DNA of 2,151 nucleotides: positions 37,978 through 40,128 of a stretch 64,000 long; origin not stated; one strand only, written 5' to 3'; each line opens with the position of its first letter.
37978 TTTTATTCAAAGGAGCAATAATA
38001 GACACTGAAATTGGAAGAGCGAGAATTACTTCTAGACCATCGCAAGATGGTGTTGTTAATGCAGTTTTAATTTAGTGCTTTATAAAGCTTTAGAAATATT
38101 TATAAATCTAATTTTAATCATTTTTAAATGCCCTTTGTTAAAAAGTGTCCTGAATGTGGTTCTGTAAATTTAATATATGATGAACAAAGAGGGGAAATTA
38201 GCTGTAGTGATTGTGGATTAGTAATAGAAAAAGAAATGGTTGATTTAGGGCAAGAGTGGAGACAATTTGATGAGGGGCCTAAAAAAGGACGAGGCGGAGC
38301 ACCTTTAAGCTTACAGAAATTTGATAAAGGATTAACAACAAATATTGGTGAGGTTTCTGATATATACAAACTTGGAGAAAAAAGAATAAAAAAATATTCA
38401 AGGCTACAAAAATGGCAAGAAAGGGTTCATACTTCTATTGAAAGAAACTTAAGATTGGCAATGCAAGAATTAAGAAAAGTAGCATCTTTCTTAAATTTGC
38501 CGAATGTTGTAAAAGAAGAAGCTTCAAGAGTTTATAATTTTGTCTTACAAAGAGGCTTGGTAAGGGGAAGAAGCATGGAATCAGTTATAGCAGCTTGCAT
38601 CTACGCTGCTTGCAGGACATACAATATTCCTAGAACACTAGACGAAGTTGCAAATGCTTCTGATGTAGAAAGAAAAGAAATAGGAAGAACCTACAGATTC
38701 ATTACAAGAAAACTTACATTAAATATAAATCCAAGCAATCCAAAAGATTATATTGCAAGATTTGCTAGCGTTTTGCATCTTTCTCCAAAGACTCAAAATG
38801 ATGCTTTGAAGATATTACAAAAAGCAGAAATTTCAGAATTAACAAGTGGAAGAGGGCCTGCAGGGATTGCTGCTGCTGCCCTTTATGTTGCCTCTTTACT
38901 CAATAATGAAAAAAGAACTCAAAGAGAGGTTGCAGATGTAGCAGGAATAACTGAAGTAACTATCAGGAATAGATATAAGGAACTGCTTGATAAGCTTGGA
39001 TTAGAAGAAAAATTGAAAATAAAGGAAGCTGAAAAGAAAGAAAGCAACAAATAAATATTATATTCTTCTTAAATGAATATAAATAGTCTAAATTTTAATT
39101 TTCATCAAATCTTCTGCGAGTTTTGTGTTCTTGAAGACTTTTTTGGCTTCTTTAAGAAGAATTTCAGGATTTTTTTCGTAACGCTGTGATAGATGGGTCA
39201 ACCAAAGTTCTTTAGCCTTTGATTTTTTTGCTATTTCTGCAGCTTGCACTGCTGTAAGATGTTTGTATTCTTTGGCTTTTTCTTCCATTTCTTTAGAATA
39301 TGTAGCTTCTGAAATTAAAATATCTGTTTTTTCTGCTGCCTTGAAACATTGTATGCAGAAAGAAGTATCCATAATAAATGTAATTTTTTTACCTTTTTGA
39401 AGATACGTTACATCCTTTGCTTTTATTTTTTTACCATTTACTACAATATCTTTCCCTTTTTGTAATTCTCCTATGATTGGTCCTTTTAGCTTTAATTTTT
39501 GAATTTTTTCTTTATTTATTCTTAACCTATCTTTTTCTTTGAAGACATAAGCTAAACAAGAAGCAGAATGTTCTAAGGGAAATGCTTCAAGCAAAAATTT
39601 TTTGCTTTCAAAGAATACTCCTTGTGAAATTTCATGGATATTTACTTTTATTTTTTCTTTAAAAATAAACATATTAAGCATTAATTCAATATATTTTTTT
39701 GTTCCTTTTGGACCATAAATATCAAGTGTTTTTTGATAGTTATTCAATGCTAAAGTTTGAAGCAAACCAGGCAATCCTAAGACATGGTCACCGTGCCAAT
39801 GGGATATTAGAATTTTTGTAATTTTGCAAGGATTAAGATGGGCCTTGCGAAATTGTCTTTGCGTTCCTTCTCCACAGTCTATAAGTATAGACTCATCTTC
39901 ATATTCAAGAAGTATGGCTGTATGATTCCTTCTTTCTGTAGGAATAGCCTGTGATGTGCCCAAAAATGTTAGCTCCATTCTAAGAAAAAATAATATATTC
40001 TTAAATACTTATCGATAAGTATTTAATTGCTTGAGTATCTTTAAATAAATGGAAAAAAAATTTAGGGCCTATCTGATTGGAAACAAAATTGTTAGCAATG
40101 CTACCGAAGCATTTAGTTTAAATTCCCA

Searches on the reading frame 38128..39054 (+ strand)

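Call 32: search_protein_families(library=pfam, proteins=[window:38128-39054:+], max_evalue=0.001)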
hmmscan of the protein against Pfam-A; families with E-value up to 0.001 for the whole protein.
window:38128-39054:+ (308 aa): 6 families
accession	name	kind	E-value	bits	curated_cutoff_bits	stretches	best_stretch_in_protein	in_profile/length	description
PF00382.24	TFIIB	-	3.2e-49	165.3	23.6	2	202-288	5-91/92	Transcription factor TFIIB repeat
PF08271.17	Zn_Ribbon_TF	-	4.7e-17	61.7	29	1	6-47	2-43/43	TFIIB zinc-binding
PF22109.2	Zn_ribbon_tTFIIB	-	7.6e-06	26.2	28.6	1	5-33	10-39/40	Transcription factor IIB, zinc ribbon, Trypanosome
PF04545.22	Sigma70_r4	-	9.4e-06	25.5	24.1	1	260-290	18-48/50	Sigma-70, region 4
PF00134.28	Cyclin_N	-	0.00028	21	23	0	103-200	25-126/127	Cyclin, N-terminal domain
PF14354.12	Lar_restr_allev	-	0.001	19.7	28.6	0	4-34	3-34/58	Restriction alleviation protein Lar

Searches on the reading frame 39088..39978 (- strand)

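Call 32: search_protein_families(library=pfam, proteins=[window:39088-39978:-], max_evalue=0.001)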
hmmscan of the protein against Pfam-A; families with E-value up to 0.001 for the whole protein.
window:39088-39978:- (296 aa): 4 families
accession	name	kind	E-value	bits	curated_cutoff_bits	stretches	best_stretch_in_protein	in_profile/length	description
PF12706.13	Lactamase_B_2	-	6.2e-19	68.8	27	1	31-141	3-116/200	Beta-lactamase superfamily domain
PF00753.33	Lactamase_B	-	2.4e-13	50.9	22.7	1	17-102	4-93/196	Metallo-beta-lactamase superfamily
PF13691.12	Lactamase_B_4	-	4.1e-06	26.8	27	1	13-66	6-61/63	tRNase Z endonuclease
PF23023.1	Anti-Pycsar_Apyc1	-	0.00074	19.5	50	0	4-88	6-88/250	Anti-Pycsar protein Apyc1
